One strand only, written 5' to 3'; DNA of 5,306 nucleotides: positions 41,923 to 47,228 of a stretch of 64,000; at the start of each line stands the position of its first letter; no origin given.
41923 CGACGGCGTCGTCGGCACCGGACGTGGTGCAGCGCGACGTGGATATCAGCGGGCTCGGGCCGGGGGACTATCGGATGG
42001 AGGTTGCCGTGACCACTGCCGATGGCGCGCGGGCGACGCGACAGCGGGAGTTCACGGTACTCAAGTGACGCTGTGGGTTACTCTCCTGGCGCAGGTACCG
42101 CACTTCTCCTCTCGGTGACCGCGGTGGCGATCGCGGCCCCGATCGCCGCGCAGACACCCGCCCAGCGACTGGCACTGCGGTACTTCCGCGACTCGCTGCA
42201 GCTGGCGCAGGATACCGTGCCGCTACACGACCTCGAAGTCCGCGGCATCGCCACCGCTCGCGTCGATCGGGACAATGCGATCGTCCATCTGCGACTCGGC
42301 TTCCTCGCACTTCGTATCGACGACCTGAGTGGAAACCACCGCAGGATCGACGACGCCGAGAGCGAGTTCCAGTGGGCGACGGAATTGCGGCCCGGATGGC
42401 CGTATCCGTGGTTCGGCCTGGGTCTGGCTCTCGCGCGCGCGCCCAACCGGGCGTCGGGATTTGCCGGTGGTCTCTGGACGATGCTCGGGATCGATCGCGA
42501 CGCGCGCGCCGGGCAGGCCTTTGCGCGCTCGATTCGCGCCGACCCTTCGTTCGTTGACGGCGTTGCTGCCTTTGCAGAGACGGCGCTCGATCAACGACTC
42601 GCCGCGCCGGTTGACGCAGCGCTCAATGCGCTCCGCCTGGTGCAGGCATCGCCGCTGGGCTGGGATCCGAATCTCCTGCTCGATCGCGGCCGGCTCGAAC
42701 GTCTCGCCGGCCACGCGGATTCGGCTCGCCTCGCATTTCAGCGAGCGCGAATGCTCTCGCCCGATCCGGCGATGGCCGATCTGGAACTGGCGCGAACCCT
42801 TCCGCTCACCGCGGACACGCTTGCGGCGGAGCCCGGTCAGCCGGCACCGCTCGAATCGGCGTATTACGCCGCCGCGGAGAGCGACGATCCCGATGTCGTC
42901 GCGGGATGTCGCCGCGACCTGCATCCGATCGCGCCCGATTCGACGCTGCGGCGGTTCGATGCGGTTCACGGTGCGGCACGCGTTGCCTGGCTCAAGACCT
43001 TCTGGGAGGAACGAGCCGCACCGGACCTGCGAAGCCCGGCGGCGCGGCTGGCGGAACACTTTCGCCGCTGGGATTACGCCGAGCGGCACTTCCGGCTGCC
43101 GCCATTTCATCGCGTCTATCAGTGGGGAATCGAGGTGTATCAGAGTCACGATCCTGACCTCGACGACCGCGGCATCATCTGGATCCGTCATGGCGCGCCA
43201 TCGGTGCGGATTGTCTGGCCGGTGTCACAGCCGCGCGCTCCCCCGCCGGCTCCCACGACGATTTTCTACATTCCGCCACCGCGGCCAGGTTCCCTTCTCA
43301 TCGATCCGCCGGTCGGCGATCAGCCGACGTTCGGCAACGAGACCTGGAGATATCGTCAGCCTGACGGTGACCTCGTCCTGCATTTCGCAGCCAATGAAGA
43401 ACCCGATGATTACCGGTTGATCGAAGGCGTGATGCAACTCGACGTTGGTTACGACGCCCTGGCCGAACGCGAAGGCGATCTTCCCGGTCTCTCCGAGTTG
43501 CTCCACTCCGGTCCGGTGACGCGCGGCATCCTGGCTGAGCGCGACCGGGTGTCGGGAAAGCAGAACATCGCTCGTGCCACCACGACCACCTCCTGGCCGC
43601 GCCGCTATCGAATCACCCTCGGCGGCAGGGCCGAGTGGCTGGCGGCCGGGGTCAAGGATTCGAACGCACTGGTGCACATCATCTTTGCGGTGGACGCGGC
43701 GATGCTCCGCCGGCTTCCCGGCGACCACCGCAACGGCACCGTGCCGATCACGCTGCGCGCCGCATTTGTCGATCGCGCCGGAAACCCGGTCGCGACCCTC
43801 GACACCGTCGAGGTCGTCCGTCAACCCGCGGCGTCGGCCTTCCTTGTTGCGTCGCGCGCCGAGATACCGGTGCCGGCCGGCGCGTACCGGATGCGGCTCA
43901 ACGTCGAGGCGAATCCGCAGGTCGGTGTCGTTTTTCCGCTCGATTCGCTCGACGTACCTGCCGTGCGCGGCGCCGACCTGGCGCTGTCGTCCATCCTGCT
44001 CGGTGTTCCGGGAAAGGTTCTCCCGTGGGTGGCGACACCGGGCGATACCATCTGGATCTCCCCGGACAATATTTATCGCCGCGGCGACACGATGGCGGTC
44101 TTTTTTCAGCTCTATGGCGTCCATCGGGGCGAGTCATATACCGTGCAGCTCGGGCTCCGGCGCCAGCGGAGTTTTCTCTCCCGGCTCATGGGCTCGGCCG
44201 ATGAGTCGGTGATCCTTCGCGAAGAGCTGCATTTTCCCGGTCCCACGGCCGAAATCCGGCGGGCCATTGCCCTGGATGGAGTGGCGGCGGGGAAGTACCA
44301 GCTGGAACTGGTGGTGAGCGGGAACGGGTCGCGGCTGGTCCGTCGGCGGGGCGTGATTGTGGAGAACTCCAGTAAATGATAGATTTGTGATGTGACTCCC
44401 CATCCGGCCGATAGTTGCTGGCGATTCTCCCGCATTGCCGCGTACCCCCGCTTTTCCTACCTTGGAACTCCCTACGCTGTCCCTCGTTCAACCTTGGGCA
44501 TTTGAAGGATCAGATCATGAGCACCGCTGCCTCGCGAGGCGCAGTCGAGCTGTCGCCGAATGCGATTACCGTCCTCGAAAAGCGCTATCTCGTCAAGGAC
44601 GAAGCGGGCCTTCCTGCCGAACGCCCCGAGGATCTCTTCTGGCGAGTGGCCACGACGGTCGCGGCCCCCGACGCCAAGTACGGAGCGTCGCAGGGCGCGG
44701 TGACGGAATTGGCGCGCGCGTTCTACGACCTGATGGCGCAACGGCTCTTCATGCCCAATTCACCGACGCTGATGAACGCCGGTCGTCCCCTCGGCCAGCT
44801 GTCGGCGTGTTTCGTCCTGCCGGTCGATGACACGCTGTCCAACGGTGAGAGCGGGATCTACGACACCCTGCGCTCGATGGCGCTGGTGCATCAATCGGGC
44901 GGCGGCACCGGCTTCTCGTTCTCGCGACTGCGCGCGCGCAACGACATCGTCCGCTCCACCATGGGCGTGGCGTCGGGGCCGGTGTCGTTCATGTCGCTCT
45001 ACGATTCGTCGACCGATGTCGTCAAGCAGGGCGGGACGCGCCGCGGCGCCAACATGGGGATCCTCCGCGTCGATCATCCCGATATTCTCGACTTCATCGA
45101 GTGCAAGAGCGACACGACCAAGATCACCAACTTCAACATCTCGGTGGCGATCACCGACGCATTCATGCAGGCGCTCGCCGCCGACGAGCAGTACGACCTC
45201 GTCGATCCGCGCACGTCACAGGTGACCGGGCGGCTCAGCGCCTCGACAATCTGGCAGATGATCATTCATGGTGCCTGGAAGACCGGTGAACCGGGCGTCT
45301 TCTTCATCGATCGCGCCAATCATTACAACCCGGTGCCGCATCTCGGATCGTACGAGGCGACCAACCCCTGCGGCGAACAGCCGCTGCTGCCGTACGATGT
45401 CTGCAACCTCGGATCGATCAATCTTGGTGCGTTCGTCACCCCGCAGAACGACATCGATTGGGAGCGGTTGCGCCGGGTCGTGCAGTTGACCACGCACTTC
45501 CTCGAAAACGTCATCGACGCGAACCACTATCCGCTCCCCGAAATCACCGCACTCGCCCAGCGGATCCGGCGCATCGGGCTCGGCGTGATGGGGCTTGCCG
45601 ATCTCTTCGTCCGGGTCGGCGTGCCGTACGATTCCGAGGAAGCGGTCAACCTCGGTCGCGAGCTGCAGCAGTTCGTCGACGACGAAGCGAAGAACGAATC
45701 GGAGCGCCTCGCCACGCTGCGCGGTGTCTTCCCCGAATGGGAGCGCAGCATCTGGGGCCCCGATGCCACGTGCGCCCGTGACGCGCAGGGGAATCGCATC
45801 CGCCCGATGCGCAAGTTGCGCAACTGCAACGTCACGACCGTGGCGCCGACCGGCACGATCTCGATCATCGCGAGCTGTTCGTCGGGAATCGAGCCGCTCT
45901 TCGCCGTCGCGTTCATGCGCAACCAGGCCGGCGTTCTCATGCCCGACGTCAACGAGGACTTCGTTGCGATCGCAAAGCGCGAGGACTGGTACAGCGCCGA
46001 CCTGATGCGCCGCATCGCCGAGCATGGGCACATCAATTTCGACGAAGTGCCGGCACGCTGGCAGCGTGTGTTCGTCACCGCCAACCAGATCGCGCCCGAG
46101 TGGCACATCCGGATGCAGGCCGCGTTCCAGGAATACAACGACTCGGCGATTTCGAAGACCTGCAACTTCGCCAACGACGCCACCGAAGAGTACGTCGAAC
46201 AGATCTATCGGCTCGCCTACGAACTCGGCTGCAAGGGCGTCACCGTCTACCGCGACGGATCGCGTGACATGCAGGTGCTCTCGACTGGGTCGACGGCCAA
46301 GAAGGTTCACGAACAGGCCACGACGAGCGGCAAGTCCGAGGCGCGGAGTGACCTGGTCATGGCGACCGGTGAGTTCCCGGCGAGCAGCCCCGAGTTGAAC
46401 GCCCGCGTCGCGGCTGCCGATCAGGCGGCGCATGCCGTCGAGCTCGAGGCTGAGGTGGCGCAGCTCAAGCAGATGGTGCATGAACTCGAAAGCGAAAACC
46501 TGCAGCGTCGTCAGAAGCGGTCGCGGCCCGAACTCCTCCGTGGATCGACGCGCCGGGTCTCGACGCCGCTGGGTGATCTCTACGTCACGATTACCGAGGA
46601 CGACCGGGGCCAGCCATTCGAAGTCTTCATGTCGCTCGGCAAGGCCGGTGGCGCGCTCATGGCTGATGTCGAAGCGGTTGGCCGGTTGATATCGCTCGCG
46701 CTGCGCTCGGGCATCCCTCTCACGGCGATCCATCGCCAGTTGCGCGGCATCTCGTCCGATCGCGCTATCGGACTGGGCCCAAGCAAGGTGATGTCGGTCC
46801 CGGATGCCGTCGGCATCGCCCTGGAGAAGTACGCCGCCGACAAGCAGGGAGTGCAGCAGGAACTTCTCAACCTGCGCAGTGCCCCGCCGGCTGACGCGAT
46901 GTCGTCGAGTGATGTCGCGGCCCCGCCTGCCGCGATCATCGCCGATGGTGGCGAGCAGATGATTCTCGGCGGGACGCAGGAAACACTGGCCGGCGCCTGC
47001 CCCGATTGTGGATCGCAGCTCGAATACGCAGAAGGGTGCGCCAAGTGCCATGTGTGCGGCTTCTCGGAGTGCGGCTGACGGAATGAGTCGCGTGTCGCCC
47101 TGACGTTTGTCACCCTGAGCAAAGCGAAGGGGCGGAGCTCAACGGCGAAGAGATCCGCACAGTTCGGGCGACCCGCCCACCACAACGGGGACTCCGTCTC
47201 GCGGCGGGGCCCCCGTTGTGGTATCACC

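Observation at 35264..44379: Four tandem, co-directional paralogues of a ~750-aa secreted GWxTD-like protein of unknown function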

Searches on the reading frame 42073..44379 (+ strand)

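Call 7: search_protein_families(library=pfam, proteins=[window:42073-44379:+], max_evalue=1)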
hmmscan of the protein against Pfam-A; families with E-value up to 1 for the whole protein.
window:42073-44379:+ (768 aa): 3 families
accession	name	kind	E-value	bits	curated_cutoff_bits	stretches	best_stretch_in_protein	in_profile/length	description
PF13428.12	TPR_14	-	0.0021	19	23.5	1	199-241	1-43/44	Tetratricopeptide repeat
PF23914.1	TPR_CcmH_CycH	-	0.027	14.8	42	1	206-249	57-100/158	Cytochrome c-type biogenesis protein H TPR domain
PF07719.23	TPR_2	-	0.065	13.8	27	0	201-231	3-33/34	Tetratricopeptide repeat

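Call 8: search_protein_families(library=ncbifam, proteins=[window:42073-44379:+], max_evalue=1)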
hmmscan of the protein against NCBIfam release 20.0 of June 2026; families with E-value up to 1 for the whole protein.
window:42073-44379:+ (768 aa): 1 family
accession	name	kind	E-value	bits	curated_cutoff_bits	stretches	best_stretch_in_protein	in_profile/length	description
TIGR04514.1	GWxTD_dom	domain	0.00029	21.3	28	1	282-341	5-64/105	GWxTD domain-containing protein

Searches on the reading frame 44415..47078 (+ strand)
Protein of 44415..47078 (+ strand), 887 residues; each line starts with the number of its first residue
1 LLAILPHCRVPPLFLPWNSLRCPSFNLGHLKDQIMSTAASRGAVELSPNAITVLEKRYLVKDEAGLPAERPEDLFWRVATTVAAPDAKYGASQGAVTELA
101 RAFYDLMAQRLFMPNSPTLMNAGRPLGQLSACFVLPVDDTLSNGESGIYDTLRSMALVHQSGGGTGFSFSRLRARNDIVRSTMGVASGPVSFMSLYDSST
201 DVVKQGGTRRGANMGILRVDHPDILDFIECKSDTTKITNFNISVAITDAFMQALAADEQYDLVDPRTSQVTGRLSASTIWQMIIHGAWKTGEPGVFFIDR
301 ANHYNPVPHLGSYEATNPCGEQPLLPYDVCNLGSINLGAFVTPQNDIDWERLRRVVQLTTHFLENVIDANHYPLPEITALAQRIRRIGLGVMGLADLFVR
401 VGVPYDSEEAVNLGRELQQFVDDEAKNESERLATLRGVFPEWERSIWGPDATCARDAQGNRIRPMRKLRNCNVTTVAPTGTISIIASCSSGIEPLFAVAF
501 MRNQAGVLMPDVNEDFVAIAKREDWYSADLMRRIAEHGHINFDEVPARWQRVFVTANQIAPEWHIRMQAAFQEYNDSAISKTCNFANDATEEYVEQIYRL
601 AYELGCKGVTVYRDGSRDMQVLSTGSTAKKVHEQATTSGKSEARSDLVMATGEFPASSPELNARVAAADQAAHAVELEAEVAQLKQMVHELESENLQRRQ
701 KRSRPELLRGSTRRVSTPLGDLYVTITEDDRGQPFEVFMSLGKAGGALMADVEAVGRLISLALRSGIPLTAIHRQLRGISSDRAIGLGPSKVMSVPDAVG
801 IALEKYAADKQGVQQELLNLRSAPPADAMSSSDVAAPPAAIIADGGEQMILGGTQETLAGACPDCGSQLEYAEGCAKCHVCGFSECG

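Call 10: search_protein_families(library=pfam, proteins=[window:44415-47078:+], max_evalue=0.001)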
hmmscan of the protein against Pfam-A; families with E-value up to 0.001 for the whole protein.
window:44415-47078:+ (887 aa): 3 families
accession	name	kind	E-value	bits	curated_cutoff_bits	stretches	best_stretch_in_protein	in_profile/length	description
PF02867.20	Ribonuc_red_lgC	-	3.5e-129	432.3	23.9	1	130-612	1-523/523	Ribonucleotide reductase, barrel domain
PF00317.26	Ribonuc_red_lgN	-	8.2e-26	90.3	28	1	45-127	2-77/77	Ribonucleotide reductase, all-alpha domain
PF12637.14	TSCPD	-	2.8e-17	63.2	22.8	1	719-806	13-87/88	TSCPD domain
